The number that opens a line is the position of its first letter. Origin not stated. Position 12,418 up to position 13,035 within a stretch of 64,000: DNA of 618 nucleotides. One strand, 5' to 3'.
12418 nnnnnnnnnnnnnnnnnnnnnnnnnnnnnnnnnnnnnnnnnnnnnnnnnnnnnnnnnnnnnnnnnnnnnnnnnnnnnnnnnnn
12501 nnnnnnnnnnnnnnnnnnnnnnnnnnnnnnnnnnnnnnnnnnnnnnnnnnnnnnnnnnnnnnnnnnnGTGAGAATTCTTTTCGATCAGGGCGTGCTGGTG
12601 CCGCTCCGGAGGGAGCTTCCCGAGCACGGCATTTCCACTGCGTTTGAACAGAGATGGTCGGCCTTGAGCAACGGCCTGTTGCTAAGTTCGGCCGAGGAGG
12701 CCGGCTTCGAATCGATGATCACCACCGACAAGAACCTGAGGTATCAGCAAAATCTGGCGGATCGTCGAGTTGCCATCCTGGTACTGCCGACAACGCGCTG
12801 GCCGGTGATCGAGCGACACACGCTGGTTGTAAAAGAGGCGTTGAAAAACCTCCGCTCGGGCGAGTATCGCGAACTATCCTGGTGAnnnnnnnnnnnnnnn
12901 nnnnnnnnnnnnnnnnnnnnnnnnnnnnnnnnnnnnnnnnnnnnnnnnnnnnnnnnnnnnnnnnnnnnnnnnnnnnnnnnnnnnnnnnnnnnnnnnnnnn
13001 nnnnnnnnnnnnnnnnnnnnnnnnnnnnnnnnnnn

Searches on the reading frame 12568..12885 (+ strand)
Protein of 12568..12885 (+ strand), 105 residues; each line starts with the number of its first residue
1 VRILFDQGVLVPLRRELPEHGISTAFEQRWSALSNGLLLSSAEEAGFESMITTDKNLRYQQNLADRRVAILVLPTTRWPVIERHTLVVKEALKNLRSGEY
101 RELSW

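Call 4: search_protein_families(library=pfam, proteins=[window:12568-12885:+], max_evalue=0.01)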
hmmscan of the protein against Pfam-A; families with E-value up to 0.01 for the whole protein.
window:12568-12885:+ (105 aa): 0 families

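Call 5: search_protein_families(library=padloc, proteins=[window:12568-12885:+], max_evalue=0.01)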
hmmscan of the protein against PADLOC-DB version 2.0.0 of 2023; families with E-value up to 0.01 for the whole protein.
window:12568-12885:+ (105 aa): 0 families

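Call 20: search_protein_families(library=ncbifam, proteins=[window:12568-12885:+], max_evalue=1)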
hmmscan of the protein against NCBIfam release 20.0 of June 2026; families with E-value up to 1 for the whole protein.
window:12568-12885:+ (105 aa): 0 families

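Call 21: search_protein_families(library=pfam, proteins=[window:12568-12885:+], max_evalue=10)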
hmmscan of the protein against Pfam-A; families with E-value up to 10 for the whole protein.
window:12568-12885:+ (105 aa): 0 families

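Call 22: find_homologous_proteins(query=window:12568-12885:+, max_evalue=0.001)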
Query window:12568-12885:+ (105 aa): 1437 proteins with E <= 0.001 among 1443 candidates; the best 120 are listed.
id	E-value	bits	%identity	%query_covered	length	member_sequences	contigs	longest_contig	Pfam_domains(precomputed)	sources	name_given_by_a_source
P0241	1.3e-61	223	100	100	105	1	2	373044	-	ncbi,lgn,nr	ncbi:hypothetical protein GC207_08975 [bacterium]|nr:hypothetical protein [bacterium]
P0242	2.1e-39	152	64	100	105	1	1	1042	-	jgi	jgi:hypothetical protein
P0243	2.0e-35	139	64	100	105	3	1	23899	-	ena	-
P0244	2.7e-35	138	64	100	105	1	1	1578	-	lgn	-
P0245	3.1e-35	138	62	100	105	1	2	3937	-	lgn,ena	-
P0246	5.7e-35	137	62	100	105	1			-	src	-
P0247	1.1e-34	137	62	100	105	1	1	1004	-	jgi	-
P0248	1.5e-34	136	61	100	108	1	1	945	-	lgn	-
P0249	1.7e-34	136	63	100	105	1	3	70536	-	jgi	jgi:hypothetical protein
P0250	2.1e-34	136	63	100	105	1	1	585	-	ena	-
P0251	2.2e-34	136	63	100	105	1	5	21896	-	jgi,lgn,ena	jgi:hypothetical protein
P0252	3.0e-34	135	63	100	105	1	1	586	-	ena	-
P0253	3.0e-34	135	59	100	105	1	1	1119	-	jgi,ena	-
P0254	3.2e-34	135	62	100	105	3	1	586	-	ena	-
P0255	3.4e-34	135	67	100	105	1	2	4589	-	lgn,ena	-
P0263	6.3e-34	134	63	100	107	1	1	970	PF18480.8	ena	-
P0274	1.7e-33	133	63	100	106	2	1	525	PF18480.8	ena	-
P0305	1.5e-32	130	84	70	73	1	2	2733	-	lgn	-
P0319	4.0e-32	128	63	100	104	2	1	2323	PF18480.8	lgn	-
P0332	7.6e-32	127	63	100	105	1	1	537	PF18480.8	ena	-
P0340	1.0e-31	127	63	100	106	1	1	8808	PF18480.8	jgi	jgi:uncharacterized protein DUF5615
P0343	1.1e-31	127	63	100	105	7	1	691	PF18480.8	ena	-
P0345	1.1e-31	127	61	100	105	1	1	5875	PF18480.8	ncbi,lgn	-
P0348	1.3e-31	127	59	100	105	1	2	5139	PF18480.8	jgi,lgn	-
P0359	1.8e-31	126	71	81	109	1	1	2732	-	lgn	-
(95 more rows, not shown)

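Call 23: find_encoding_contigs(protein=P0305, flank=5000, max_places=4)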
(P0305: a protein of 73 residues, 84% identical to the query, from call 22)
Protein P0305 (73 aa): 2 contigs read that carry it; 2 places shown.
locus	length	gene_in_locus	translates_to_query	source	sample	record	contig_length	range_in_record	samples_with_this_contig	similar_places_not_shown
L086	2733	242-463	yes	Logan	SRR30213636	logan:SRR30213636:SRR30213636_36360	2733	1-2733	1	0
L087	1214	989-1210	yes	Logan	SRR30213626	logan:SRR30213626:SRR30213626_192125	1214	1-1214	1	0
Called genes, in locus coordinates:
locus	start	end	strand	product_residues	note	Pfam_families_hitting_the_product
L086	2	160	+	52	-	?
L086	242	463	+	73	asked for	-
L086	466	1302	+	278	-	PF10127:RlaP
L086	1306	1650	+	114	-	PF01187:MIF, PF01361:Tautomerase (faint)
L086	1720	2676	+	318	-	-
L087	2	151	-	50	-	?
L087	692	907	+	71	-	PF04255:DUF433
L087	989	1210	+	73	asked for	-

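Call 24: find_encoding_contigs(protein=P0359, flank=5000, max_places=4)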
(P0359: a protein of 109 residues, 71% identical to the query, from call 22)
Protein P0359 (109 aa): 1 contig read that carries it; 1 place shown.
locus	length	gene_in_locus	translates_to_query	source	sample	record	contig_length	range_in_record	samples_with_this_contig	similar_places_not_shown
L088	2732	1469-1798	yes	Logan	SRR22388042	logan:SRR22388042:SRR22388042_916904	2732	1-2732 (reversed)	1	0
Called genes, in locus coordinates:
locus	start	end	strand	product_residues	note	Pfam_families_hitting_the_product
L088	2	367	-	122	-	?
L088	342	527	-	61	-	-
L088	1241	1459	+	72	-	PF04255:DUF433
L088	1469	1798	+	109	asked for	-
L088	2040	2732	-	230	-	?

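Call 57: predict_structure(alignment_id=A3)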
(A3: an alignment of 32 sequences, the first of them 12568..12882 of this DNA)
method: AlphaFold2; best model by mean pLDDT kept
length: 105 residues; sequences in the alignment: 32
mean_pLDDT: 90.2   pTM: 0.83
mean pLDDT of the five models: 90.2, 87.8, 87.5, 85.2, 85.0
residues with pLDDT >= 90: 79; 70-90: 21; 50-70: 5; < 50: 0
segments of 3 or more residues with pLDDT < 50: none
pLDDT, mean of each block of 10 residues (from residue 1): 88 90 94 89 95 82 80 93 95 93 94
secondary structure, 60 per line:
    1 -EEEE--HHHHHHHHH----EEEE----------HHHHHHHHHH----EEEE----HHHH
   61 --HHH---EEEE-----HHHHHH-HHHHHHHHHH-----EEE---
elements in order: E2-5 H8-16 E21-24 H35-44 E49-52 H57-60 E69-72 H78-83 H85-94 E100-102

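Call 59: fold_search(model_id=the predicted structure, library=pdb)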
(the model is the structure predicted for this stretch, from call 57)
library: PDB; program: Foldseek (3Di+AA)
matches with E <= 10: 584; with E <= 0.001: 0
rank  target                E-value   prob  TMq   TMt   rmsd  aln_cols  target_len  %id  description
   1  2ate                  1.1e-01  0.41  0.43  0.31   7.5       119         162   17  Structure of the complex of PurE with NitroAIR (released 2006-08-29)
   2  4ycb_B                1.2e-01  0.35  0.40  0.30   7.1       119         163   15  Structure of a single tryptophan mutant of Acetobacter aceti PurE (released 2016-02-24)
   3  4zc8_B                1.4e-01  0.35  0.40  0.30   7.1       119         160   16  Structure of Acetobacter aceti PurE-S57T (released 2016-04-27)
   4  5bor_A                1.5e-01  0.33  0.40  0.30   7.0       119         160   15  Structure of Acetobacter aceti PurE-S57C, sulfonate form (released 2016-06-15)
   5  5cvt_A                1.7e-01  0.30  0.40  0.30   7.1       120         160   15  Structure of a single tryptophan mutant of Acetobacter aceti PurE containing 5-fluorotryptophan, pH 5.4 (released 2016-08-10)
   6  5ctj_B                1.9e-01  0.28  0.40  0.29   7.7       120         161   16  Structure of a single tryptophan mutant of Acetobacter aceti PurE containing 5-fluorotryptophan (released 2016-08-03)
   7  4z7j_A                2.0e-01  0.30  0.40  0.30   7.1       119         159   15  Structure of Acetobacter aceti PurE-S57A (released 2016-04-13)
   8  4v0k_A                2.0e-01  0.18  0.34  0.26   8.4       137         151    9  Crystal structure of the CrARL6DN in the GDP bound form (released 2014-11-19)
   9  4zc8_A                2.1e-01  0.28  0.40  0.30   7.1       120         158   16  Structure of Acetobacter aceti PurE-S57T (released 2016-04-27)
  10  4zmb_A                2.1e-01  0.28  0.40  0.30   7.2       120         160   15  Structure of Acetobacter aceti PurE-S57V,Y154F (released 2016-05-11)
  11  3trh_C                2.1e-01  0.28  0.34  0.26   5.2        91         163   11  Structure of a phosphoribosylaminoimidazole carboxylase catalytic subunit (purE) from Coxiella burnetii (released 2011-09-28)
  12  3e61_B                2.1e-01  0.20  0.38  0.21  10.7       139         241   13  Crystal structure of a putative transcriptional repressor of ribose operon from Staphylococcus saprophyticus subsp. sa (released 2008-08-26)
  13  5clh_A                2.6e-01  0.25  0.41  0.31   7.0       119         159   15  Structure of PurE (N5-carboxyaminoimidazole ribonucleotide mutase) H59N from the acidophilic bacterium Acetobacter ace (released 2016-07-27)
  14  5ctj_A                3.0e-01  0.23  0.40  0.29   7.8       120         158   16  Structure of a single tryptophan mutant of Acetobacter aceti PurE containing 5-fluorotryptophan (released 2016-08-03)
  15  4ycj_B                3.0e-01  0.23  0.40  0.30   7.1       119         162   15  Structure of Acetobacter aceti PurE Y154F (released 2016-02-24)
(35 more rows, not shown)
